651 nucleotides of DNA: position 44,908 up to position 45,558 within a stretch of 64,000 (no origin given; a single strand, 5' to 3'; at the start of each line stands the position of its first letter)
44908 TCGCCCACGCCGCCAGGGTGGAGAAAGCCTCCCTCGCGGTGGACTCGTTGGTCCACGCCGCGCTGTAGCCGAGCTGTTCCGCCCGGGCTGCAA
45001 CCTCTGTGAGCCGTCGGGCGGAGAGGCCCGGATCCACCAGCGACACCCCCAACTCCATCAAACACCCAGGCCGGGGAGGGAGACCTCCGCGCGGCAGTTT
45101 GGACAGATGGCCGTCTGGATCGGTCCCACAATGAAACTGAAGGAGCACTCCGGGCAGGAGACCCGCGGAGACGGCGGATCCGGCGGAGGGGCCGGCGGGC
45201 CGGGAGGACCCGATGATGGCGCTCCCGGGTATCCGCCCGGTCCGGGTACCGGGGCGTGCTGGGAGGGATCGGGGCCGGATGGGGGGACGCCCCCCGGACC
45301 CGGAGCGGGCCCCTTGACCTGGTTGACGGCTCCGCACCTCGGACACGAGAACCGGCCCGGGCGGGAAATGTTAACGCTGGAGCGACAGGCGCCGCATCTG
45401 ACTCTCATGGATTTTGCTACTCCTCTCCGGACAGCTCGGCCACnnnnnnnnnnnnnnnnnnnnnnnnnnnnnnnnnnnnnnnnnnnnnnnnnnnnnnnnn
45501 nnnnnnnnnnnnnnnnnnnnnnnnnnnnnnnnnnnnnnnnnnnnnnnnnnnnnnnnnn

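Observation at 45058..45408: Double zinc-ribbon, Pro/Gly-rich mini-protein translationally coupled to an LLM-class oxidoreductase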

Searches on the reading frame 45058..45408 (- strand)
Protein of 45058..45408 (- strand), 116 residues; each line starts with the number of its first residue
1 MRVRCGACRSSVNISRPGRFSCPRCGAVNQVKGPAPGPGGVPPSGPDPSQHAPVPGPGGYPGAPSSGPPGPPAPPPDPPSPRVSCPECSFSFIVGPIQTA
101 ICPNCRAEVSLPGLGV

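Call 3: search_protein_families(library=pfam, proteins=[window:45058-45408:-], max_evalue=1)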
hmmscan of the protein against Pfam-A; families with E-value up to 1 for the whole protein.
window:45058-45408:- (116 aa): 31 families (the best 25 are shown)
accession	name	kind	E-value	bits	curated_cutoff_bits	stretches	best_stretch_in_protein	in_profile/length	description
PF13717.11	Zn_ribbon_4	-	0.00012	22.4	30.3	0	82-92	2-12/36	zinc-ribbon domain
PF01155.25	HypA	-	0.00015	22.2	28.9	1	2-28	70-95/112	Hydrogenase/urease nickel incorporation, metallochaperone, hypA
PF23548.1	Zn_ribbon_FGT1_2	-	0.00035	20.5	27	1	2-27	2-28/35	FORGETTER1 second zinc ribbon domain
PF19134.6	DUF5817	-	0.00086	19.7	31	2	4-32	5-34/57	Domain of unknown function (DUF5817)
PF12773.13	DZR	-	0.0019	18.7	27.3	1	5-32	15-37/45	Double zinc ribbon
PF08274.17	Zn_Ribbon_YjdM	-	0.0054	17.1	30.8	0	101-110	4-13/30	PhnA Zinc-Ribbon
PF18912.6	DZR_2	-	0.01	16.1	27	1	5-28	24-45/56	Double zinc ribbon domain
PF10122.14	Zn_ribbon_Com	-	0.019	14.9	22.9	1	3-36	5-41/52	Mu-like prophage protein Com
PF23547.1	Zn_ribbon_FGT1_1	-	0.022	14.8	27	0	1-26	1-27/35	FORGETTER1 first zinc ribbon domain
PF09788.14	Tmemb_55A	-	0.032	13.8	30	1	69-107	137-177/248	Transmembrane protein 55A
PF21276.3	ZNF512_C2HC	-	0.036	14.2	27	0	13-29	7-23/38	Zinc finger protein 512, C2HC zinc finger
PF07191.17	Zn_ribbon_6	-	0.037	14.5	25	0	4-27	2-24/67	Double zinc ribbon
PF22191.2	IBR_1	-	0.048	14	27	0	83-108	4-30/47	IBR domain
PF13920.12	zf-C3HC4_3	-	0.1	12.9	27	1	83-109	24-46/49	Zinc finger, C3HC4 type (RING finger)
PF17032.10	Zn_ribbon_15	-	0.11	13.8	28.9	0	81-109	36-62/73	zinc-ribbon family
PF13719.11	Zn_ribbon_5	-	0.18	12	29.3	0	2-10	2-33/37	zinc-ribbon domain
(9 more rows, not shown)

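Call 4: search_protein_families(library=ncbifam, proteins=[window:45058-45408:-], max_evalue=1)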
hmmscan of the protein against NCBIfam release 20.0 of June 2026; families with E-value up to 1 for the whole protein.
window:45058-45408:- (116 aa): 12 families
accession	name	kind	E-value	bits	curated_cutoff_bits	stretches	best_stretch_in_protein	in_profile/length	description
TIGR02098.1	MJ0042_CXXC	domain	0.0045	16.7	20.9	0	82-94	2-14/38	MJ0042-type zinc finger domain-containing protein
NF009623.0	PRK13130.1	equivalog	0.044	13.9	68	0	4-21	19-36/56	RNA-protein complex protein Nop10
NF041795.1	Brz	equivalog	0.12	12.7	100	0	96-111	2-17/60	transcriptional regulator Brz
TIGR00686.1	phnA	hypoth_equivalog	0.25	11.5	80.2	0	84-108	4-28/109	zinc ribbon domain-containing protein YjdM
NF003331.0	PRK04338.1-7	equivalog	0.25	10.1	560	0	84-110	244-270/376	tRNA (guanine(26)-N(2))-dimethyltransferase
NF038384.1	zinc_YnfU_fam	subfamily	0.36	10.4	36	0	99-107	38-46/52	YnfU family zinc-binding protein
NF001754.0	PRK00481.1-4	equivalog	0.39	9.8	252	1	94-111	122-139/244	NAD-dependent protein deacylase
NF041259.1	mono_DmmA_fam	domain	0.42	11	60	0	2-27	51-78/101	dimethylamine monooxygenase subunit DmmA family protein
NF001839.0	PRK00564.1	equivalog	0.43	10.8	112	0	83-108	72-97/117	hydrogenase/urease nickel incorporation protein HypA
NF033497.1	rubre_like_arch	subfamily_domain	0.69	9.7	32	0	5-27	3-24/34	rubrerythrin-like domain-containing protein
NF041070.1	carrier_LysW_Arch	domain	0.72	9.9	75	0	1-32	1-36/57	alpha-aminoadipate/glutamate carrier protein LysW/ArgW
TIGR00100.1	hypA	equivalog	0.85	9.7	88.1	0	2-29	70-97/116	hydrogenase maturation nickel metallochaperone HypA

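Call 5: find_homologous_proteins(query=window:45061-45408:-, max_evalue=0.01)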
Query window:45061-45408:- (116 aa): 37 proteins with E <= 0.01 among 290 candidates.
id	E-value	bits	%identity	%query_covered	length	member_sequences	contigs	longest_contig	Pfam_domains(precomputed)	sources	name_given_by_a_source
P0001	9.1e-57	209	83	99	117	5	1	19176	-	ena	-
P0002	9.1e-51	189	83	100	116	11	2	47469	PF23548.2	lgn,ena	-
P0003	6.8e-50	187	77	97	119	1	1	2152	-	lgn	-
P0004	2.7e-39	152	71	97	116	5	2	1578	-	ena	-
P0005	6.0e-37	145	65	97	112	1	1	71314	-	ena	-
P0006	7.1e-37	144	65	98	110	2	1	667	-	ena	-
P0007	2.6e-36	143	65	97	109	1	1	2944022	-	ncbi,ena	-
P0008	6.3e-36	141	69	94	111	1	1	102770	-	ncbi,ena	-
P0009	3.8e-35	139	63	96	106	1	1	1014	PF23548.2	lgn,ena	-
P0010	7.9e-26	109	54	94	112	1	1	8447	PF01155.26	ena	-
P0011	7.8e-23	99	58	95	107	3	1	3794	PF01155.26,PF13717.12,PF23548.2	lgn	-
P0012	7.7e-22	96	50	97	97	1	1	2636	PF24441.2,PF01155.26,PF13717.12,PF23548.2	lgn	-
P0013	3.3e-21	94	47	96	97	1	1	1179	PF01155.26,PF23548.2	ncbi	-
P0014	1.0e-20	92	52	96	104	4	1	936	PF01155.26,PF13717.12,PF23548.2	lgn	-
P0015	3.3e-20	91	51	94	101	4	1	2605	PF01155.26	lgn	-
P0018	4.3e-20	90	49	95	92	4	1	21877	PF01155.26,PF13717.12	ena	-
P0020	2.7e-19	88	47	97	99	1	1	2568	PF01155.26,PF12773.14,PF13717.12,PF23548.2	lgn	-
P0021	3.1e-19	87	52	95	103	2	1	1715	PF13719.11,PF01155.26,PF13248.12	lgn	-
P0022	3.8e-19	87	49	94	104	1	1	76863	PF01155.26,PF13717.12,PF23548.2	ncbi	-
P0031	8.7e-17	79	45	94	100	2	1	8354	PF01155.26,PF13717.12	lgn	-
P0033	2.4e-15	75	46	96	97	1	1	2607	PF01155.26,PF13717.12,PF09723.16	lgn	-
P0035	1.7e-14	72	42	96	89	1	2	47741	PF01155.26,PF13717.12,PF24460.2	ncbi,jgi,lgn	-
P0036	1.9e-13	69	42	91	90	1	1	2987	PF01155.26,PF13717.12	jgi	-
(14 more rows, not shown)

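Call 6: find_encoding_contigs(protein=window:45058-45408:-, flank=8000)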
Protein window:45058-45408:- (116 aa): no gene with exactly this product is on record in the collection.

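Call 8: find_related_loci(query=A1, collection=genome_contigs, flank=6000)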
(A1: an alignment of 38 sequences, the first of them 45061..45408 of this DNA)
Query A1 (116 aa) in genome_contigs; peptide patterns used: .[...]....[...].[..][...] (x = any residue, [..] = any of these).
148 stretches matched a pattern; 127 encode a relative of the query (tblastn E <= 1e-3); the best 80 are kept; 80 distinct loci.
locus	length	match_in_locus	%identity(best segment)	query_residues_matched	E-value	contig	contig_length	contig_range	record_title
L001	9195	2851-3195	89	1-115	5e-36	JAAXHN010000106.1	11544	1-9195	MAG: Acidimicrobiia bacterium isolate Plut_88890 unfiltered_Plut_88890_genomic_contig_943264, whole genome shotgun seque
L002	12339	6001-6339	71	1-113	3e-34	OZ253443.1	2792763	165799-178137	MAG: Acidimicrobiia bacterium isolate 563c3fc9-303a-4188-a37b-32c8faebca22 genome assembly, chromosome: 1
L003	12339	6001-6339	73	1-113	7e-33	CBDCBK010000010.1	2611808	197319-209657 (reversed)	MAG: Acidimicrobiia bacterium isolate d0411547-dd39-4cd0-b5a5-2d4184132eb5 genome assembly, contig: contig_10, whole gen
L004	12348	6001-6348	84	1-116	9e-33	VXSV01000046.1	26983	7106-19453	MAG: Acidimicrobiia bacterium isolate SB0665_bin_24 NODE_923_length_26983_cov_16.628862, whole genome shotgun sequence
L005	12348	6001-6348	70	1-115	3e-32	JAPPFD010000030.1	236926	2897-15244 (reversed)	MAG: bacterium isolate RHO1_bin_22 NODE_69_length_236926_cov_51.069472, whole genome shotgun sequence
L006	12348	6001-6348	80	1-115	1e-31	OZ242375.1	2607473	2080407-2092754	MAG: Acidimicrobiia bacterium isolate e8d0d016-558a-4d92-8aea-5701a62d209a genome assembly, chromosome: 1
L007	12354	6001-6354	81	1-114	2e-31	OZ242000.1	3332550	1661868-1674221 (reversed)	MAG: Acidimicrobiia bacterium isolate 2de4d7b0-df0b-474f-a321-03b588d4267d genome assembly, chromosome: 1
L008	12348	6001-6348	89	1-116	5e-30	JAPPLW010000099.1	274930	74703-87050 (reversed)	MAG: bacterium isolate RHO3_bin_31 NODE_53_length_274930_cov_36.355187, whole genome shotgun sequence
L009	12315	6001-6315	68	1-112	2e-28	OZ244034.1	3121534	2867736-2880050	MAG: Acidimicrobiia bacterium isolate 4dc1b814-e420-4262-94ca-2b75272f1101 genome assembly, chromosome: 1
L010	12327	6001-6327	64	1-114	1e-26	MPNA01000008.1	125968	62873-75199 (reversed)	MAG: bacterium OM1 bin76 NODE_211_length_125968_cov_18.3766_ID_421, whole genome shotgun sequence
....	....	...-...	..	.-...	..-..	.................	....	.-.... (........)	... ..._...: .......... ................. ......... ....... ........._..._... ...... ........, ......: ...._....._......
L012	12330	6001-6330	64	1-114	2e-24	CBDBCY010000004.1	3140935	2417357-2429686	MAG: Acidimicrobiia bacterium isolate 5869b7e0-be7e-4f88-8776-9a9c90231507 genome assembly, contig: contig_4, whole geno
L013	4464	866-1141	47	1-109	2e-23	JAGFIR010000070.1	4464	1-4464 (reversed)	MAG: Acidimicrobiales bacterium isolate mag.2 k127_4608485, whole genome shotgun sequence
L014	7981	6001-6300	50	1-115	9e-23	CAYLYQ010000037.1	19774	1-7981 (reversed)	MAG TPA_asm: uncultured Acidimicrobiaceae bacterium isolate binchicken_co286_61 genome assembly, contig: NODE_3339_lengt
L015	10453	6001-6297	49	1-110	8e-22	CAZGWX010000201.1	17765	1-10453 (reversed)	MAG TPA_asm: uncultured Acidimicrobiaceae bacterium isolate binchicken_co31_406 genome assembly, contig: k141_2474006, w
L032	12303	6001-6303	44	1-110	7e-19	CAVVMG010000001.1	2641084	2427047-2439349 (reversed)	MAG: uncultured Acidobacteriota bacterium isolate MFD09267.bin.1.92 genome assembly, contig: contig_11550, whole genome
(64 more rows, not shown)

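Call 14: search_protein_families(library=pfam, proteins=[L032:6547-7290:-, L032:5558-6004:+, L032:3716-5509:+, L032:6001-6360:+], max_evalue=0.1)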
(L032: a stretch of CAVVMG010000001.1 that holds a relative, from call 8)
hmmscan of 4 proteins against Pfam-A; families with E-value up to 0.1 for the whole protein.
L032:6547-7290:- (247 aa): 5 families
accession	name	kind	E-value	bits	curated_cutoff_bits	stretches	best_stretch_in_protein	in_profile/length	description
PF12697.13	Abhydrolase_6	-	8.1e-09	36.9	26.3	1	69-191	1-116/217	Alpha/beta hydrolase family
PF12146.15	Hydrolase_4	-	3e-07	30.4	27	1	65-164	3-102/239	Serine aminopeptidase, S33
PF00561.26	Abhydrolase_1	-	5.2e-06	26.8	25.8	1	69-162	3-93/245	alpha/beta hydrolase fold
PF20408.4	Abhydrolase_11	-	0.00064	20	27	1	82-160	15-98/193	Alpha/beta hydrolase domain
PF02129.25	Peptidase_S15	-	0.0077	16.4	23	1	79-130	46-84/262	X-Pro dipeptidyl-peptidase (S15 family)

L032:5558-6004:+ (148 aa): 0 families

L032:3716-5509:+ (597 aa): 5 families
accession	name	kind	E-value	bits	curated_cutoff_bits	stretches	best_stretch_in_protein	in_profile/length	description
PF00441.29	Acyl-CoA_dh_1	-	2.2e-24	86.7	22.4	1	283-446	2-143/150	Acyl-CoA dehydrogenase, C-terminal domain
PF12806.12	Acyl-CoA_dh_C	-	2.1e-21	76.8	30.3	1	465-592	2-123/124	Acetyl-CoA dehydrogenase C-terminal like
PF02770.24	Acyl-CoA_dh_M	-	2.3e-15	57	33.3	1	160-267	2-94/97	Acyl-CoA dehydrogenase, middle domain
PF22924.1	ACOX_C_alpha1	-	1.1e-06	29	27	1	295-441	7-157/169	Acyl-CoA oxidase, C-alpha1 domain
PF08028.16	Acyl-CoA_dh_2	-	1.8e-05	25.5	22.7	1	336-440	30-132/134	Acyl-CoA dehydrogenase, C-terminal domain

L032:6001-6360:+ (119 aa): 24 families
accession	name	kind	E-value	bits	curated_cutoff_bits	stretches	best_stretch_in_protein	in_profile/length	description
PF01155.25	HypA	-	3.2e-06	27.6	28.9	2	2-30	70-97/112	Hydrogenase/urease nickel incorporation, metallochaperone, hypA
PF13719.11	Zn_ribbon_5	-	1.1e-05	25.5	29.3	1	1-15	1-15/37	zinc-ribbon domain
PF13717.11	Zn_ribbon_4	-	0.00012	22.4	30.3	1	1-27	1-33/36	zinc-ribbon domain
PF18551.6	TackOD1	-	0.00072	19.6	32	0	68-102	142-175/188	Thaumarchaeal output domain 1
PF09723.15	Zn_ribbon_8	-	0.00087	19.7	34.4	1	4-32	7-39/41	Zinc ribbon domain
PF22191.2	IBR_1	-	0.0012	19.2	27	1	74-99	4-30/47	IBR domain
PF10122.14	Zn_ribbon_Com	-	0.0043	16.9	22.9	1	3-36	5-41/52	Mu-like prophage protein Com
PF23430.1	DUF7117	-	0.0066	16.5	28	1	4-31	8-35/232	Family of unknown function (DUF7117)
PF23547.1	Zn_ribbon_FGT1_1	-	0.0072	16.3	27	1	3-26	3-27/35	FORGETTER1 first zinc ribbon domain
PF23451.1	Zn_ribbon_PaaD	-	0.01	15.9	27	1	18-37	13-32/53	PaaD zinc beta ribbon domain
PF12773.13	DZR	-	0.017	15.7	27.3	0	5-29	15-34/45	Double zinc ribbon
PF23548.1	Zn_ribbon_FGT1_2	-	0.018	15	27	1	3-27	3-28/35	FORGETTER1 second zinc ribbon domain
PF13248.11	Zn_ribbon_3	-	0.019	14.9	27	0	21-30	4-12/26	zinc-ribbon domain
PF07191.17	Zn_ribbon_6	-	0.025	15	25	0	75-101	2-27/67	Double zinc ribbon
PF01396.24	Zn_ribbon_Top1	-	0.03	14.6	32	0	22-38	4-19/39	Topoisomerase DNA binding C4 zinc finger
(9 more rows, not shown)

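Call 21: search_solved_structures(query=A1, max_evalue=1)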
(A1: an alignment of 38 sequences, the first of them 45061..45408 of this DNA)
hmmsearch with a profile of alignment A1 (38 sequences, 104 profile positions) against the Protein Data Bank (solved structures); distinct sequences matched with E-value up to 1: 19.
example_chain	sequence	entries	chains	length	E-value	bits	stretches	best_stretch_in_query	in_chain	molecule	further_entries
8eug_K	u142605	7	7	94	0.067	17.3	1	11-44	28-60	60S ribosomal protein L43-A | Large ribosomal subunit protein eL43A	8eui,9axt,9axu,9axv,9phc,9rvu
5k2m_E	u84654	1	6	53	0.078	17.1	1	70-100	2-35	Probable lysine biosynthesis protein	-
4v8p_BY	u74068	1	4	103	0.1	16.7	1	10-69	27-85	RPL37A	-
3vd6_C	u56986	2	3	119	0.21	15.7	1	3-85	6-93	Erythroid transcription factor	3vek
9e6q_Ai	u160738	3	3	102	0.22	15.6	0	4-28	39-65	Large ribosomal subunit protein eL43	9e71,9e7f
6wqn_N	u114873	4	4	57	0.25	15.4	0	7-31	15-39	50S ribosomal protein L32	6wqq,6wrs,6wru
5li0_4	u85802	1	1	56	0.26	15.4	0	7-38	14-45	50S ribosomal protein L32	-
4wce_Z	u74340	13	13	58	0.26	15.4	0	7-38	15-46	50S ribosomal protein L32 | Large ribosomal subunit protein bL32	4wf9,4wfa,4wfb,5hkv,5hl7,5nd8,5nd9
5x4z_L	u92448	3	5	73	0.26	15.4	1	49-98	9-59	RNA polymerase subunit, found in RNA polymerase complexes I, II, and III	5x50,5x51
5xog_L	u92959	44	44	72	0.26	15.4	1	49-98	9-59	RNA polymerase subunit ABC10-alpha | RNA polymerase subunit, found in RNA polymerase complexes I, II, and III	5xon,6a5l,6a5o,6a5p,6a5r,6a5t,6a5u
5ngm_AZ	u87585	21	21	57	0.29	15.2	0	7-30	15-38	50S ribosomal protein L32 | Large ribosomal subunit protein bL32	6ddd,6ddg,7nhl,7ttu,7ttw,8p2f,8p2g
5t7v_LE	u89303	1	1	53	0.36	14.9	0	7-29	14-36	50S ribosomal protein L32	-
7p48_Z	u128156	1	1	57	0.38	14.9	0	7-27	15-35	50S ribosomal protein L32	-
9eh1_L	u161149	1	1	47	0.43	14.7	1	1-29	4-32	RNA polymerase II subunit K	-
2ct7_A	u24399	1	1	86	0.5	14.5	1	71-100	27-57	RING finger protein 31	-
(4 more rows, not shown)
